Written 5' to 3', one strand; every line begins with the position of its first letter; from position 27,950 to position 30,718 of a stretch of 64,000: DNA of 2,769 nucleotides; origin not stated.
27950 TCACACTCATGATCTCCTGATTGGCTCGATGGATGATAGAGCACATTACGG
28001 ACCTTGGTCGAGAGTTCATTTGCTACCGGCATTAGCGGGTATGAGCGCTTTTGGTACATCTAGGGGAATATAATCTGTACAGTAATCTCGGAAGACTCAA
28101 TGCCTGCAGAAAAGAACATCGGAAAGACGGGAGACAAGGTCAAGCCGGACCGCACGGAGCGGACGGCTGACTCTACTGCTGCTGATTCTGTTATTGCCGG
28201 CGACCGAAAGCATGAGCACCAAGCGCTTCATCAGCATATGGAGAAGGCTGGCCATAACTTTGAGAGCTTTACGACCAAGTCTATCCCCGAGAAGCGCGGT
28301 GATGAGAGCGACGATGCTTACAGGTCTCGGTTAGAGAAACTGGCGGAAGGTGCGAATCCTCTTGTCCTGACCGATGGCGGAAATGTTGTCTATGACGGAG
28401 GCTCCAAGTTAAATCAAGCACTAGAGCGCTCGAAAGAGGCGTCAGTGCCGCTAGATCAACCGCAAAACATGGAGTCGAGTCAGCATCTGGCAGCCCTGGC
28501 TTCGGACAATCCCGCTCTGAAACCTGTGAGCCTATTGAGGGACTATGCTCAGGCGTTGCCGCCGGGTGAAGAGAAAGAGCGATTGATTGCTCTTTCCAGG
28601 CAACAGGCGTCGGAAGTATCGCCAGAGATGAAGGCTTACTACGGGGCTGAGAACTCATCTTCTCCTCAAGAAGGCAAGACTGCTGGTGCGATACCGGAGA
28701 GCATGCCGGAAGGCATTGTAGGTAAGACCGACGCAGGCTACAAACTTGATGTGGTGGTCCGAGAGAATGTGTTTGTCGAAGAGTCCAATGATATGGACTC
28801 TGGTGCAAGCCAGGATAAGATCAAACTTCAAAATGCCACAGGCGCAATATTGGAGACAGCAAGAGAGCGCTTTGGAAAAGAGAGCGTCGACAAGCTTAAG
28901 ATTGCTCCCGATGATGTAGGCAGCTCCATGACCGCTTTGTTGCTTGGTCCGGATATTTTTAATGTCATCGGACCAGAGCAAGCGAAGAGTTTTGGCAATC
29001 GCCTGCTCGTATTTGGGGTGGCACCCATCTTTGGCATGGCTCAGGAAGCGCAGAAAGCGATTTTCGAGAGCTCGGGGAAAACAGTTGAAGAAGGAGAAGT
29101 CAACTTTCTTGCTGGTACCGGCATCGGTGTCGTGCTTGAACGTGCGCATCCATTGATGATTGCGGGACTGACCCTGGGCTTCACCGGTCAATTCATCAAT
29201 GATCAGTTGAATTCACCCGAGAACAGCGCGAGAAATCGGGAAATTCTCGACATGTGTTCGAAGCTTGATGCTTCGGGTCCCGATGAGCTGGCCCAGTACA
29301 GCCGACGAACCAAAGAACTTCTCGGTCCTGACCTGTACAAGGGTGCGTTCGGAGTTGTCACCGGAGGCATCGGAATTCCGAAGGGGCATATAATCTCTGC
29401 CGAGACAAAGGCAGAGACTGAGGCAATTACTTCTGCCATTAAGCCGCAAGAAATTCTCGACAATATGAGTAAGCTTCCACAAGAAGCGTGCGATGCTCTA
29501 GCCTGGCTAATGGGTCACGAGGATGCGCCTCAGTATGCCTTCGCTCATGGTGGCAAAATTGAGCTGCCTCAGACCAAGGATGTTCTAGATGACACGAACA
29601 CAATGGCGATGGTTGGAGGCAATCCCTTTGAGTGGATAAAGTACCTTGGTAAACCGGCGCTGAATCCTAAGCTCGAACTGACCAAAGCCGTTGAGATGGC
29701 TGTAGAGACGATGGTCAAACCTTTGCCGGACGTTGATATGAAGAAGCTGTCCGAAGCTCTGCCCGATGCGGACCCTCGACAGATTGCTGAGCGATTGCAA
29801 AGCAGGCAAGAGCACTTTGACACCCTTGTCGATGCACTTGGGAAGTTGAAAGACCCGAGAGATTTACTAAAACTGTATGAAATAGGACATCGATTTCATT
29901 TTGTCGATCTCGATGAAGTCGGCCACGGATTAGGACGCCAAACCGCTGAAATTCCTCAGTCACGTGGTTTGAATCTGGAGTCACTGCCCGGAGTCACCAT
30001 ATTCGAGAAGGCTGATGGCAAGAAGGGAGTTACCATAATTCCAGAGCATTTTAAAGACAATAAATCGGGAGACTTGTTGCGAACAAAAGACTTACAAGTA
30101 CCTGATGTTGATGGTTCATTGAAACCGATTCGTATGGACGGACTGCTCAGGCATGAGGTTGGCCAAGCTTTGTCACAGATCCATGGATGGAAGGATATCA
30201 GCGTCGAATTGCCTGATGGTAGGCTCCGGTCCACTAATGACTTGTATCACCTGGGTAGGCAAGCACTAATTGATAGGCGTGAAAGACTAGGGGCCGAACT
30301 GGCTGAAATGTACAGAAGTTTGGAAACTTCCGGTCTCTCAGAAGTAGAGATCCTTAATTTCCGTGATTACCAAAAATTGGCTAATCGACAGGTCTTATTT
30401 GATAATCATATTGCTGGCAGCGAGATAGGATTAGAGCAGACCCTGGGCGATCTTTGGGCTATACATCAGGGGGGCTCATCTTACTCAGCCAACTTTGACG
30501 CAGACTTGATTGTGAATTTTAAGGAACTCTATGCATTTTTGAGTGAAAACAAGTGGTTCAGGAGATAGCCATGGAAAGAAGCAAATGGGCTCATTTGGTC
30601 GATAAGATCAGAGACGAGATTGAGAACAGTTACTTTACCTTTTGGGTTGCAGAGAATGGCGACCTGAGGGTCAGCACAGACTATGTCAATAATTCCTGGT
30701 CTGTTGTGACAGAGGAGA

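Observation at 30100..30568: Shared C-terminal domain RHE(V/L)G(H/Q) in three toxin paralogs, with the second zincin His replaced by Gln in two of them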

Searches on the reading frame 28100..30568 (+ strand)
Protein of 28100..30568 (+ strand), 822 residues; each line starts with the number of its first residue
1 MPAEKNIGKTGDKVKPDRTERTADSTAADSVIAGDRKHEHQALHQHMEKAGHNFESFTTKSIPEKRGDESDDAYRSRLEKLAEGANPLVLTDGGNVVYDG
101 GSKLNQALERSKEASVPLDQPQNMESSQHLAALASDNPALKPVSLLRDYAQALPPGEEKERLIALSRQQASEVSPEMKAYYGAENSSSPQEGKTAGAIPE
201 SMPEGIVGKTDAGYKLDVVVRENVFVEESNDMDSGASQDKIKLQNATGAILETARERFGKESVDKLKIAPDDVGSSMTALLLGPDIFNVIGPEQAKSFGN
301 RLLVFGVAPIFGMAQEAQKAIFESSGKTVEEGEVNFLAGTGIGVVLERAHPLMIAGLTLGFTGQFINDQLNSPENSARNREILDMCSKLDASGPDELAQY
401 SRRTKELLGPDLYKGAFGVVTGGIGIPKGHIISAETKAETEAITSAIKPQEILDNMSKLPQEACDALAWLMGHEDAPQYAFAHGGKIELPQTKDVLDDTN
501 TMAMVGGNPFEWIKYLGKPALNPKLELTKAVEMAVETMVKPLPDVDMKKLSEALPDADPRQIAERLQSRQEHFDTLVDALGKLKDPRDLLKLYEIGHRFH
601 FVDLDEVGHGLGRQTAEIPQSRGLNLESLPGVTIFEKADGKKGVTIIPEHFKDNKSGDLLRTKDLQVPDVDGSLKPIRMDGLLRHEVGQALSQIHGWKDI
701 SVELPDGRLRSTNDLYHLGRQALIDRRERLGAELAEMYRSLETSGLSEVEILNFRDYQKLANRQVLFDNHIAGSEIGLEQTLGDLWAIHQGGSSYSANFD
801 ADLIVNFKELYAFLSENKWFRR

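Call 6: search_protein_families(library=pfam, proteins=[window:28100-30568:+], max_evalue=1)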
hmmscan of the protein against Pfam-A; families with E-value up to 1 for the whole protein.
window:28100-30568:+ (822 aa): 3 families
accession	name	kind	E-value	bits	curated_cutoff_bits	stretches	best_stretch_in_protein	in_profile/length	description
PF00590.25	TP_methylase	-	0.025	15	27.8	1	28-112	26-106/212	Tetrapyrrole (Corrin/Porphyrin) Methylases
PF09762.14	CCDC93_CC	-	0.14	11.6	30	1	376-407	276-308/429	CCDC93 coiled-coil domain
PF09735.14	Nckap1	-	0.26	9.6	27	1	514-580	28-93/1119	Nck-associated protein 1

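Call 7: search_protein_families(library=ncbifam, proteins=[window:28100-30568:+], max_evalue=1)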
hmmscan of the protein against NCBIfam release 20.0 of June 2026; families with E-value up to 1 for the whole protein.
window:28100-30568:+ (822 aa): 0 families

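Call 11: find_encoding_contigs(protein=window:28100-30565:+, flank=3000, max_places=4)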
Protein window:28100-30565:+ (822 aa): no gene with exactly this product is on record in the collection.

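Call 50: search_protein_families(library=pfam, alignment_id=A4, max_evalue=0.1)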
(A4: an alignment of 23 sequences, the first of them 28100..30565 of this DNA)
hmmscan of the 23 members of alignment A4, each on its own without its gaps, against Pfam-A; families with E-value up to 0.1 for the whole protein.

A. member 1, window:28100-30565:+ (822 aa): 1 family
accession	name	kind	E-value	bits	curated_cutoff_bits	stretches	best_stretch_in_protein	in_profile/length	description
PF00590.25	TP_methylase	-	0.025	15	27.8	0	28-112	26-106/212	Tetrapyrrole (Corrin/Porphyrin) Methylases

B. families by the number of members that match (of 23 scanned): 10 families
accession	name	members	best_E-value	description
PF16632.10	Caskin-tail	1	0.012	C-terminal region of Caskin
PF07737.17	ATLF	1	0.012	Anthrax toxin lethal factor, N- and C-terminal domain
PF13669.12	Glyoxalase_4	1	0.013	Glyoxalase/Bleomycin resistance protein/Dioxygenase superfamily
PF00590.25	TP_methylase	1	0.025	Tetrapyrrole (Corrin/Porphyrin) Methylases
PF12702.13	Lipocalin_3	1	0.038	Lipocalin-like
PF08673.15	RsbU_N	1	0.056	Phosphoserine phosphatase RsbU, N-terminal domain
PF24692.1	DUF7659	1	0.058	Family of unknown function (DUF7659)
PF02866.23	Ldh_1_C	1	0.072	lactate/malate dehydrogenase, alpha/beta C-terminal domain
PF15887.11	Peptidase_Mx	1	0.076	Putative zinc-binding metallo-peptidase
PF21523.3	ParM_N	1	0.1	Plasmid segregation protein ParM, C-terminal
